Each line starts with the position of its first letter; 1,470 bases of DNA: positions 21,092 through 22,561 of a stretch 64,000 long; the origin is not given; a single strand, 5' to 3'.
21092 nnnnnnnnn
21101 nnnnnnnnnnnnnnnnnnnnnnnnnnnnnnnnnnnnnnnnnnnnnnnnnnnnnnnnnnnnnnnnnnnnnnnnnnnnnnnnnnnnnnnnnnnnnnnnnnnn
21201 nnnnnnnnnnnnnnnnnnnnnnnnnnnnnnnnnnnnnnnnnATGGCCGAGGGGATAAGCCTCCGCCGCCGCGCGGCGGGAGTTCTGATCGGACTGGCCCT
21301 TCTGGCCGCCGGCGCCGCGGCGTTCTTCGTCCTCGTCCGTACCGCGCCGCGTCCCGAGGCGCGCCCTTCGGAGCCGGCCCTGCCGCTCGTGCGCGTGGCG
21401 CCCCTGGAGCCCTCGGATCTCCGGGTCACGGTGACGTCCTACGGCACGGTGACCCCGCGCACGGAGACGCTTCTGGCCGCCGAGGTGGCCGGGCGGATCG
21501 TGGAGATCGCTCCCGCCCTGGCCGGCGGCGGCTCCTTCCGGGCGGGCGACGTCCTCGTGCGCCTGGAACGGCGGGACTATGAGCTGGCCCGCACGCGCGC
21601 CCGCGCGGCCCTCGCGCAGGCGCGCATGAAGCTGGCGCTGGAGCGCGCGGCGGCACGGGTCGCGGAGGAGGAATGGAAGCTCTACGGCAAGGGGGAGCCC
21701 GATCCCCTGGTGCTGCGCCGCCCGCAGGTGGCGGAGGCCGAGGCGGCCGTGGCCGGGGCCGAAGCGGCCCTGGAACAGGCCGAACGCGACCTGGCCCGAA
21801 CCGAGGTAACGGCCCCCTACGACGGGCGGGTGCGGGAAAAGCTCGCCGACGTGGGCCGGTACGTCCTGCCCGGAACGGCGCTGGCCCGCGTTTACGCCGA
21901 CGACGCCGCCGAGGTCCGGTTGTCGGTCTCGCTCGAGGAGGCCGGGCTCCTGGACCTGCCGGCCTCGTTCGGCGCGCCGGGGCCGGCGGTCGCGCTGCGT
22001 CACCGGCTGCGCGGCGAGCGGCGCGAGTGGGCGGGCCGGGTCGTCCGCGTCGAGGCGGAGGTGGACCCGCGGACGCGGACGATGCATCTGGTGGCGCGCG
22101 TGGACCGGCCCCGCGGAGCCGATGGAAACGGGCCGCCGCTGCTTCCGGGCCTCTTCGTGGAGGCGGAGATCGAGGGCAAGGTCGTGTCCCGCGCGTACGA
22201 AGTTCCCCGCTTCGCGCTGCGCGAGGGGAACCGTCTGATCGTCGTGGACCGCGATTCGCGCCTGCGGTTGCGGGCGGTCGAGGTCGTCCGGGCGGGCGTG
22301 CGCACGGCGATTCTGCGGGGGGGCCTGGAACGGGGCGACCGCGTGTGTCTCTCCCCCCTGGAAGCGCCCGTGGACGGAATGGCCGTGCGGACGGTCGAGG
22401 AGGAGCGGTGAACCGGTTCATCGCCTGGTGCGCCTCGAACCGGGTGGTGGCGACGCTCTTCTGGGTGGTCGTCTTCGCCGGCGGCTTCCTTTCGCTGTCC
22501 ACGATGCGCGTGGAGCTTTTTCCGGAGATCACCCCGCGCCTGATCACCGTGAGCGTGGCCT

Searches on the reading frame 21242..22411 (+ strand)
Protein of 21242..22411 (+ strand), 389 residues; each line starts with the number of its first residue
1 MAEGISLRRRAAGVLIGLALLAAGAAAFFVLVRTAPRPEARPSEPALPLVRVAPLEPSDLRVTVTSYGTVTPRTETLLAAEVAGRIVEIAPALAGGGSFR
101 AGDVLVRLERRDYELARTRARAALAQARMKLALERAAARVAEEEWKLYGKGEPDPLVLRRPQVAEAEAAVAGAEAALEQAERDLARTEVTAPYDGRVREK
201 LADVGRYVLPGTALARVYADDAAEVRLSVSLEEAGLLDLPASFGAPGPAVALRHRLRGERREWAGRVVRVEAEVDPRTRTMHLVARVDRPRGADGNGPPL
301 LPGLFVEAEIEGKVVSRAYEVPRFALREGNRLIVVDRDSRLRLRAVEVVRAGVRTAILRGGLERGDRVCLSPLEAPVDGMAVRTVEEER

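Call 82: search_protein_families(library=pfam, proteins=[window:21242-22411:+], max_evalue=0.0001)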
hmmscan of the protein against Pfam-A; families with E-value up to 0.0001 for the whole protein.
window:21242-22411:+ (389 aa): 2 families
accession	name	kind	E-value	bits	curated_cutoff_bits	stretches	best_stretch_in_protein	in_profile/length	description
PF13437.12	HlyD_3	-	1.6e-15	58.2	22.2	1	189-303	2-106/106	HlyD family secretion protein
PF16576.10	HlyD_D23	-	7.6e-08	32.3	30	1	175-288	97-202/214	Barrel-sandwich domain of CusB or HlyD membrane-fusion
